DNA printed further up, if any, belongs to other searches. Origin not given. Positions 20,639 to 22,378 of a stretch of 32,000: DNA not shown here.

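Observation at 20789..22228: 479-aa protein with Pol I / T7-RNAP motifs A, B and C: a minimal single-subunit polymerase on a recombinase-borne element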

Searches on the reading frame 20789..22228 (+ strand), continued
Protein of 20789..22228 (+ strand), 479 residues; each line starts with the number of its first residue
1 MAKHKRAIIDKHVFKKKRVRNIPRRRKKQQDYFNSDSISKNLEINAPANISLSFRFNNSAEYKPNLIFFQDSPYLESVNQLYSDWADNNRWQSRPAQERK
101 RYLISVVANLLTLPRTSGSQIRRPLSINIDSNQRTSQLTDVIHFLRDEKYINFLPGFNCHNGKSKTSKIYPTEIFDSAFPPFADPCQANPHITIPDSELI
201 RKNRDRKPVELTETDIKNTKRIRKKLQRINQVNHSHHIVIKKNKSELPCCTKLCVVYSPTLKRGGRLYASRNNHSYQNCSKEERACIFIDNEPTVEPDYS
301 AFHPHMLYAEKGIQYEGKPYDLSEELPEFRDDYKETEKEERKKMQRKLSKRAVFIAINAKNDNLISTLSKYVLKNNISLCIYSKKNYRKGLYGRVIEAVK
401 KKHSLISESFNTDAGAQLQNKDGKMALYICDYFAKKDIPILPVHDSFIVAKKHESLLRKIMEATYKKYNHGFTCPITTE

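Call 53: get_annotated_region(hit=H19, flank=5000)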
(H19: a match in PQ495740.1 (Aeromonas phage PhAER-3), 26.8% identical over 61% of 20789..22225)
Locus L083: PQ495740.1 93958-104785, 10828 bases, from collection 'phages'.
description: Aeromonas phage PhAER-3, complete genome.
organism: Aeromonas phage PhAER-3 (NCBI taxid 3378350)
taxonomy: Viruses
host: Aeromonas sp.; source: water samples from freshwater fish farms; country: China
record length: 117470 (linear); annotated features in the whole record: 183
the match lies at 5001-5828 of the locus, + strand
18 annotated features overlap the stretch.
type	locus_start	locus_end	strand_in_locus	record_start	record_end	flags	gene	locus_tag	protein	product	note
CDS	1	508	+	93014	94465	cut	-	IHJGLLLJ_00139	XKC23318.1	hypothetical protein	-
CDS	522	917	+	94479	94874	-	-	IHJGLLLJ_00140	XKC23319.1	hypothetical protein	-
CDS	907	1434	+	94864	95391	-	-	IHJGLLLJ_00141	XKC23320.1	hypothetical protein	-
CDS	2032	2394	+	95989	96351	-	-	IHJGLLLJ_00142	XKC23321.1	hypothetical protein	-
CDS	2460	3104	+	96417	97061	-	-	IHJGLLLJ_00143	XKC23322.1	hypothetical protein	-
CDS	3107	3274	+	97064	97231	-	-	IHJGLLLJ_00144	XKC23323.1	hypothetical protein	-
CDS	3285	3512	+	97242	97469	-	-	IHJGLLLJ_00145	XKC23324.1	hypothetical protein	-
CDS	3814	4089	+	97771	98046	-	-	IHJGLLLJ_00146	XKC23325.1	hypothetical protein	-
CDS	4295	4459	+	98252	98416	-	-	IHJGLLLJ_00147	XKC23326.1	hypothetical protein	-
CDS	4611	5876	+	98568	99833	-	-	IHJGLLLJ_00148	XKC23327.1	hypothetical protein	-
CDS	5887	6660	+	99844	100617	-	prs2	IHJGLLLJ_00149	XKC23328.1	putative ribose-phosphate pyrophosphokinase 2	-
CDS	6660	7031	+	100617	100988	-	-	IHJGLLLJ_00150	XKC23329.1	hypothetical protein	-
CDS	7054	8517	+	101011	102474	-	-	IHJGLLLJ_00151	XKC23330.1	hypothetical protein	-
CDS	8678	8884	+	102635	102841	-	-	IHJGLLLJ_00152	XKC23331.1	hypothetical protein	-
CDS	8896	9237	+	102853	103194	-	-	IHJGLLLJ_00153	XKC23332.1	hypothetical protein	-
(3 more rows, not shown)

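Call 62: search_dna_similar(query=window:20789-22225:+, collection=plasmids, mode=protein, max_evalue=0.001, max_rows=40)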
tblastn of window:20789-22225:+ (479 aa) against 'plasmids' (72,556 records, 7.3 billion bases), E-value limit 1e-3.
Records with a match: 2; places in all: 2; records where one place covers at least 80% of the query: 0.
Best place of each record, by identity: <60% 2.
By first word of the organism name: Thioclava 1; Paracoccus 1.
By predicted mobility (MOB-suite, as given by PLSDB): non-mobilizable 1; conjugative 1.
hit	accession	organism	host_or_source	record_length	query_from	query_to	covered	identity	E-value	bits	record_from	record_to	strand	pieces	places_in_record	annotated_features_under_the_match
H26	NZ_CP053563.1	Thioclava electrotropha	cultured cells,marine sediment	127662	215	465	52%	26.5%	3e-18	96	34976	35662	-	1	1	hypothetical protein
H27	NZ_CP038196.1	Paracoccus versutus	single cell,soil adjacent to the roots ...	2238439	265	461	41%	25.9%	5e-11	73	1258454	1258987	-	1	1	none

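Call 63: fold_search(model_id=the predicted structure, library=viral)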
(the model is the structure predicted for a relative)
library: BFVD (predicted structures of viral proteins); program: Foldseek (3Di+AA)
matches with E <= 10: 391; with E <= 0.001: 44
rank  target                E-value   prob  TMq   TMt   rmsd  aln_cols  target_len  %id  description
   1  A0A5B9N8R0            8.0e-23  1.00  0.55  0.58   9.2       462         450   21  Uncharacterized protein [Aeromonas phage 2L372X]
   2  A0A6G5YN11            8.4e-22  1.00  0.64  0.70   6.4       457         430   18  (no name in the UniProt tables at hand)
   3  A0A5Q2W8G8            8.4e-22  1.00  0.55  0.62   7.4       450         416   21  (no name in the UniProt tables at hand)
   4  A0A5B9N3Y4            7.5e-21  1.00  0.57  0.62   8.0       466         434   18  Uncharacterized protein [Aeromonas phage 4L372D]
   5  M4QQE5                1.2e-20  1.00  0.56  0.60   7.2       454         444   16  (no name in the UniProt tables at hand)
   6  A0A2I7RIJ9            9.3e-20  1.00  0.54  0.59  10.0       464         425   18  (no name in the UniProt tables at hand)
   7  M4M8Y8                1.8e-19  1.00  0.54  0.63   7.8       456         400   17  (no name in the UniProt tables at hand)
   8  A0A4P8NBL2            1.9e-19  1.00  0.50  0.55   8.6       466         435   17  DNA polymerase [Rheinheimera phage vB_RspM_Barba31A]
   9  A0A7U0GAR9            1.3e-18  1.00  0.48  0.53   8.6       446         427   17  (no name in the UniProt tables at hand)
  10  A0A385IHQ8            4.9e-18  1.00  0.58  0.63   6.6       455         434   16  (no name in the UniProt tables at hand)
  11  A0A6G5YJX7            2.6e-16  1.00  0.50  0.56   9.7       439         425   17  (no name in the UniProt tables at hand)
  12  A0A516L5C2            1.5e-07  1.00  0.25  0.28  15.2       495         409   14  (no name in the UniProt tables at hand)
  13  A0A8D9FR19            1.7e-06  1.00  0.25  0.28  16.8       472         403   12  Putative DNA polymerase I [uncultured marine phage]
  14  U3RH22                3.7e-06  1.00  0.34  0.37  17.0       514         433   10  DNA-directed DNA polymerase [uncultured virus]
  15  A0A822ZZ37            1.4e-05  1.00  0.33  0.30  20.0       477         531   12  (no name in the UniProt tables at hand)
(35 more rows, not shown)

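Call 77: find_encoding_contigs(protein=P0004, flank=8000, max_places=3)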
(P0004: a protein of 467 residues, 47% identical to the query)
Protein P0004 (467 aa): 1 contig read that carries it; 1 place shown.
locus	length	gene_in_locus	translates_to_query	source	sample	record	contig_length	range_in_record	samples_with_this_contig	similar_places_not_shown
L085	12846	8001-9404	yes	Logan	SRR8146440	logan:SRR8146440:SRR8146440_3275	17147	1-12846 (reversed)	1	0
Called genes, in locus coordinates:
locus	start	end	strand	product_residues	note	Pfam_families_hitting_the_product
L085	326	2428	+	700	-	PF13588:HSDR_N_2, PF02384:N6_Mtase, PF07669:Eco57I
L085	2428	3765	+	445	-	PF01420:Methylase_S (weak)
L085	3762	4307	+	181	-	-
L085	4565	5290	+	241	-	PF00239:Resolvase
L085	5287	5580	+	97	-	-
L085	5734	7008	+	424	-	-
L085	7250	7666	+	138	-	-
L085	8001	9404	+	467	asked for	-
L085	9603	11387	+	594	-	PF00239:Resolvase, PF13408:Zn_ribbon_recom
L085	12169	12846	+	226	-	?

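Call 78: find_encoding_contigs(protein=P0006, flank=8000, max_places=3)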
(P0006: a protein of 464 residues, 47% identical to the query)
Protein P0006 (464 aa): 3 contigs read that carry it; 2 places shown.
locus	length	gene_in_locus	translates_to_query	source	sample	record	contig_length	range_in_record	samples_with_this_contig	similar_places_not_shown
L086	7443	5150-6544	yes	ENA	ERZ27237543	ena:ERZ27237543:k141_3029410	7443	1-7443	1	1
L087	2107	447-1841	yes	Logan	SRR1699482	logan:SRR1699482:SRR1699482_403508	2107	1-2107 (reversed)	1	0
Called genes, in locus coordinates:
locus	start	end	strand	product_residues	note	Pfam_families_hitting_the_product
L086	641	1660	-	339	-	PF13676:TIR_2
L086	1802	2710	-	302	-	PF14338:Mrr_N, PF04471:Mrr_cat, PF22722:NA-iREase1, PF13156:Mrr_cat_2 (weak)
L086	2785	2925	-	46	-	-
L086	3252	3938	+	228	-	PF00239:Resolvase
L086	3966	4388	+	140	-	-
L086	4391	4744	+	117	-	-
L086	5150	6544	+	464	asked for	-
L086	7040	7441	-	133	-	?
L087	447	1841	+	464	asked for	-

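Call 80: find_related_loci(query=A4, collection=metagenome_contigs, flank=10000)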
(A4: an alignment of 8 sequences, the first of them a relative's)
Query A4 (479 aa) in metagenome_contigs; peptide patterns used: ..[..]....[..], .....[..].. (x = any residue, [..] = any of these).
195 stretches matched a pattern; 56 encode a relative of the query (tblastn E <= 1e-3); 56 distinct loci.
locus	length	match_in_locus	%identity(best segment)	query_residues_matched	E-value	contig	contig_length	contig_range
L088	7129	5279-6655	47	1-476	5e-121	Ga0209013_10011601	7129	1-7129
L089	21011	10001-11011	33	122-476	3e-44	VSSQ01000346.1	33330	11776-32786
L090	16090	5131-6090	29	136-476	6e-38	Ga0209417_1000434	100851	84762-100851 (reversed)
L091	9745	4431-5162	33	204-468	1e-33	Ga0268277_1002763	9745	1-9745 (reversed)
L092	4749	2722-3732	29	106-469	1e-33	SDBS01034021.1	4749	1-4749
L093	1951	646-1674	29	105-476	7e-32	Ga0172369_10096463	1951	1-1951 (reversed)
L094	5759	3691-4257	30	256-468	2e-29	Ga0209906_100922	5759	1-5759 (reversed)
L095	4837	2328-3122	31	190-473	1e-28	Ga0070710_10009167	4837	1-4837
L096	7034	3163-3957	30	190-473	5e-28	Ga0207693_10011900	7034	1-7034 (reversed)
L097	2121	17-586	32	257-468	4e-26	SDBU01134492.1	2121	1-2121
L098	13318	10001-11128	28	92-478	3e-25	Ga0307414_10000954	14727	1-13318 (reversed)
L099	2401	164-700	34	260-467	2e-25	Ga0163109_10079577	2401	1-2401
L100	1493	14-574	34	261-471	6e-25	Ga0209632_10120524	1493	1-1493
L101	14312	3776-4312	34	264-466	6e-23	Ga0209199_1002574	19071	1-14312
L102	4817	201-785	31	255-479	2e-22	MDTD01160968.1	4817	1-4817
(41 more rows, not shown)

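Call 121: search_protein_families(library=pfam, proteins=[L085:5734-7005:+, L085:7250-7663:+, L086:3966-4385:+, L086:4391-4741:+], max_evalue=0.001)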
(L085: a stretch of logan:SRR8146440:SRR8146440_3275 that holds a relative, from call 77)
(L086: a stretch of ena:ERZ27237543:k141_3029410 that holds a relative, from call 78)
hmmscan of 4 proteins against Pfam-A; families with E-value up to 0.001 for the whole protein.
L085:5734-7005:+ (424 aa): 0 families

L085:7250-7663:+ (138 aa): 0 families

L086:3966-4385:+ (140 aa): 0 families

L086:4391-4741:+ (117 aa): 0 families

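Call 124: find_homologous_proteins(query=A1, max_evalue=1e-10)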
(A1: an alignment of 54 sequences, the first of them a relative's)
Query A1 (54 sequences) (479 aa, profile of the alignment): 75 proteins with E <= 1e-10 among 4831 candidates.
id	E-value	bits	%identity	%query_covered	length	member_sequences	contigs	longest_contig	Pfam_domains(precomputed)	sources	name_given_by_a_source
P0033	8.8e-151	521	28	53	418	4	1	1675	-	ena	-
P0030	3.6e-150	519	29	56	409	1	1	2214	-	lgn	-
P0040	3.3e-149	516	29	53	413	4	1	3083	-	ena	-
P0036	4.1e-148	512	29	50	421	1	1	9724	-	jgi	jgi:hypothetical protein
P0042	9.1e-148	511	29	50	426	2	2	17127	-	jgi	jgi:hypothetical protein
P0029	2.9e-147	510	28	56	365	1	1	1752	-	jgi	-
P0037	1.9e-144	500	28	53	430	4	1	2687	-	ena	-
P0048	1.3e-143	497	31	39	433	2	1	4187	-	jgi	jgi:hypothetical protein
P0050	2.0e-143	497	27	51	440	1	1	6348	-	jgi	jgi:hypothetical protein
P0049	6.1e-140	485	26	53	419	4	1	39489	-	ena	-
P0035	9.2e-140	485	28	50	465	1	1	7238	-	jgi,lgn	jgi:hypothetical protein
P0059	1.9e-138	480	27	40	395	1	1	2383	-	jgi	jgi:hypothetical protein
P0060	9.5e-138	478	28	39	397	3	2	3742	-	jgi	jgi:hypothetical protein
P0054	2.3e-137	477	26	49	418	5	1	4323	-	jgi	jgi:hypothetical protein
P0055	1.7e-135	471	28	49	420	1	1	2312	-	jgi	jgi:hypothetical protein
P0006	3.2e-111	391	47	99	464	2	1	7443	-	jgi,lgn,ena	-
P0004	8.6e-110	386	47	100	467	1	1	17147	-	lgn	-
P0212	9.4e-94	333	29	78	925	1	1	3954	-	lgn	-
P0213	6.2e-88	314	29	81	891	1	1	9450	PF00078.33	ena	-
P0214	3.8e-84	301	33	58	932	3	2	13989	PF00078.33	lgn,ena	-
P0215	7.8e-84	300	31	79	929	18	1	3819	PF00078.33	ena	-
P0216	1.7e-82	296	31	44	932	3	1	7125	PF00078.33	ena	-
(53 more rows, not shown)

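Call 125: search_protein_families(library=pfam, proteins=[P0212, P0213, P0214, P0215, P0216], max_evalue=0.001)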
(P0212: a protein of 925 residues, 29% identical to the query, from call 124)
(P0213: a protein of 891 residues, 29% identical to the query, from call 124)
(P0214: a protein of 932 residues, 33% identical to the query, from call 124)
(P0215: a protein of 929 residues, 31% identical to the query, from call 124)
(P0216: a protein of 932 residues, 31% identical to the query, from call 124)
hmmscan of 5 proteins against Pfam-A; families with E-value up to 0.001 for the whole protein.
P0212 (925 aa): 1 family
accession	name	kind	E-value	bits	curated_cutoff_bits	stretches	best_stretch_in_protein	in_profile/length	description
PF00078.32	RVT_1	-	7.9e-05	22.9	29.6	1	151-278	71-192/205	Reverse transcriptase (RNA-dependent DNA polymerase)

P0213 (891 aa): 1 family
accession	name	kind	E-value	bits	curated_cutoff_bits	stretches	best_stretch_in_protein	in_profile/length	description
PF00078.32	RVT_1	-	2.6e-06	27.7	29.6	1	115-245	69-193/205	Reverse transcriptase (RNA-dependent DNA polymerase)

P0214 (932 aa): 1 family
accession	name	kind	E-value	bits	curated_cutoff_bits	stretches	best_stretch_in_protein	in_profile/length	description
PF00078.32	RVT_1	-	1.9e-10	41.2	29.6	1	144-283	61-193/205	Reverse transcriptase (RNA-dependent DNA polymerase)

P0215 (929 aa): 1 family
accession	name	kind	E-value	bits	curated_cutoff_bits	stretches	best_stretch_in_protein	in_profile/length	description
PF00078.32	RVT_1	-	6.8e-10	39.4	29.6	1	149-288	66-200/205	Reverse transcriptase (RNA-dependent DNA polymerase)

P0216 (932 aa): 1 family
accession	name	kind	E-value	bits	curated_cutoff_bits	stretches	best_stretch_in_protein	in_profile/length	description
PF00078.32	RVT_1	-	2.7e-10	40.8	29.6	1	143-283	60-193/205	Reverse transcriptase (RNA-dependent DNA polymerase)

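Call 126: find_encoding_contigs(protein=P0214, flank=8000, max_places=3)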
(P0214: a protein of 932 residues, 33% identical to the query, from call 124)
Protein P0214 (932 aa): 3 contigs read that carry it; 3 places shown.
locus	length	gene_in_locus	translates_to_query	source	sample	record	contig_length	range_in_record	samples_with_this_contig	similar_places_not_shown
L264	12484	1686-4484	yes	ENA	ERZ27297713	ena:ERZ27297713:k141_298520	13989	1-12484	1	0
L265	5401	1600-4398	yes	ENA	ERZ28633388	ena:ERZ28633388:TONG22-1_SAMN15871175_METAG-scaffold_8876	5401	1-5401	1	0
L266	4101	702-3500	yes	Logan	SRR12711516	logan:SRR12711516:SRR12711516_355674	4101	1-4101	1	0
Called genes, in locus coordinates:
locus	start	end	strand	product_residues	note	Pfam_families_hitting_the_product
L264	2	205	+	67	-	?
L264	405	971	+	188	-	PF06414:Zeta_toxin, PF13671:AAA_33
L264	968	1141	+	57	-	-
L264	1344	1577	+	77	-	PF01880:Desulfoferrodox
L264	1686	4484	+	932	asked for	PF00078:RVT_1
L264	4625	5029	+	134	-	-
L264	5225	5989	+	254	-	PF03721:UDPG_MGDP_dh_N (faint), PF00984:UDPG_MGDP_dh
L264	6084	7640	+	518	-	PF01554:MatE (weak)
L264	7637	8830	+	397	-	PF12838:Fer4_7 (weak), PF14697:Fer4_21 (weak), PF00037:Fer4 (weak), PF12797:Fer4_2 (weak), PF04422:FrhB_FdhB_N (weak), PF04432:FrhB_FdhB_C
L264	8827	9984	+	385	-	PF04230:PS_pyruv_trans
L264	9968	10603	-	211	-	-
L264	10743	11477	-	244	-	-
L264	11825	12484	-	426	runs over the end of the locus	-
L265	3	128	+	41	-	?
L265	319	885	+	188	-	PF06414:Zeta_toxin, PF13671:AAA_33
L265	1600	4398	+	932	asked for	PF00078:RVT_1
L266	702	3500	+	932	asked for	PF00078:RVT_1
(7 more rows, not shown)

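Call 128: search_protein_families(library=padloc, proteins=[P0214, P0213, P0212], max_evalue=0.01)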
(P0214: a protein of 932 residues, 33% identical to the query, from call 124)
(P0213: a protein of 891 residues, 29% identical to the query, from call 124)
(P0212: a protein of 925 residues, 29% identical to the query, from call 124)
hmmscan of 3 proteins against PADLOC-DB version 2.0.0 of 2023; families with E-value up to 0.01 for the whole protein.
P0214 (932 aa): 56 families (the best 25 are shown)
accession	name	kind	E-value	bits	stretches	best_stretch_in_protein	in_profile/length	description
PDLC02178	Drt4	-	1.2e-163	543.8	1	4-504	2-502/506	-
PDLC03752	Drt4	-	2.6e-140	466.8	1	11-504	1-465/467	DRT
PDLC03748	Drt6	-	2.5e-85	285.3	1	23-483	8-449/511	DRT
PDLC02180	Drt4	-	2.6e-83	278.7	1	54-506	54-499/532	-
PDLC02177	Drt4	-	1.7e-69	232.9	1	25-489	9-476/541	-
PDLC02179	Drt4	-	2.6e-65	219.4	1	23-483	8-463/542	-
PDLC03769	RT_UG30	-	6.1e-52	174.8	1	25-482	12-461/493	DRT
PDLC03743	AbiK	-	4.8e-40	136.3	1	39-290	50-279/546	DRT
PDLC02348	AbiK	-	2.9e-39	133.7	1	38-290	49-276/544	AbiK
PDLC03770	RT_UG31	-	3.7e-38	129.9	1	23-480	4-420/456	DRT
PDLC03751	RT_UG14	-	9.9e-36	121.6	1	13-302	17-312/493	DRT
PDLC03784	Drt3b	-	1.1e-32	111.7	1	152-305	172-331/604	DRT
PDLC03744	AbiP2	-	6.9e-30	102.3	1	46-282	49-290/489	DRT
PDLC02176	Drt3b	-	1.3e-27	94.7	1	152-309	183-349/651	-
PDLC03783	Drt8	-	6.8e-23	79.8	1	125-284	111-261/493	DRT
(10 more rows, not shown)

P0213 (891 aa): 36 families (the best 25 are shown)
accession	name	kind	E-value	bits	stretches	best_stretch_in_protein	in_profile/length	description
PDLC02178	Drt4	-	1.1e-156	520.8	1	20-465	55-502/506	-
PDLC03752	Drt4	-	6.3e-134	445.7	1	19-464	46-464/467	DRT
PDLC02180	Drt4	-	2.6e-88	295.2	1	26-466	63-498/532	-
PDLC03748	Drt6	-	3.3e-80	268.4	1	7-457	29-462/511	DRT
PDLC02177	Drt4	-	4.8e-73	244.7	1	22-457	52-485/541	-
PDLC02179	Drt4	-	3.4e-65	219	1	18-498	44-514/542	-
PDLC03769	RT_UG30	-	9.7e-58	193.9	1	22-451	43-469/493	DRT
PDLC03743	AbiK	-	1.1e-36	125.2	2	24-250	72-277/546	DRT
PDLC03770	RT_UG31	-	7.7e-35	118.9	1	27-466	43-444/456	DRT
PDLC02348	AbiK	-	1.9e-34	117.9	1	23-249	68-273/544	AbiK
PDLC03751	RT_UG14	-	6.8e-34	115.5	1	30-296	71-343/493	DRT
PDLC03784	Drt3b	-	5.9e-32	109.3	1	117-261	174-325/604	DRT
PDLC03744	AbiP2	-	2.2e-29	100.6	1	38-245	81-291/489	DRT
PDLC02176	Drt3b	-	1.6e-28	97.7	1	117-263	185-341/651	-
PDLC03783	Drt8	-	5.3e-23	80.1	1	86-245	109-260/493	DRT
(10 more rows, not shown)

P0212 (925 aa): 31 families (the best 25 are shown)
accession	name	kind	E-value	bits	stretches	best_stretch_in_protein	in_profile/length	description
PDLC02178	Drt4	-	2.4e-165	549.3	1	1-499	2-502/506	-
PDLC03752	Drt4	-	1e-139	464.8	1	9-498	2-464/467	DRT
PDLC02180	Drt4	-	3.1e-88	294.9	1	29-501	29-499/532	-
PDLC03748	Drt6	-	1.9e-83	279.1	1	23-491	11-462/511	DRT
PDLC02177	Drt4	-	5.7e-72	241.2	1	23-491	10-485/541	-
PDLC02179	Drt4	-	4.2e-67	225.3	1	22-493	10-479/542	-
PDLC03769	RT_UG30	-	3.6e-60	201.9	1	22-483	12-467/493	DRT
PDLC03770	RT_UG31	-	2.9e-37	127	1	22-500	6-444/456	DRT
PDLC03751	RT_UG14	-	5.1e-37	125.8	1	28-330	38-343/493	DRT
PDLC03743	AbiK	-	1.5e-33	114.9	1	32-542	46-539/546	DRT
PDLC02348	AbiK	-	2.9e-32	110.6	1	32-283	46-273/544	AbiK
PDLC03784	Drt3b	-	4.9e-30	102.9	1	151-468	174-457/604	DRT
PDLC03744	AbiP2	-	2.2e-28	97.3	1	72-343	81-349/489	DRT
PDLC02176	Drt3b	-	8.6e-28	95.3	1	151-335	185-380/651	-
PDLC03783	Drt8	-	8.3e-21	72.9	1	122-279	111-260/493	DRT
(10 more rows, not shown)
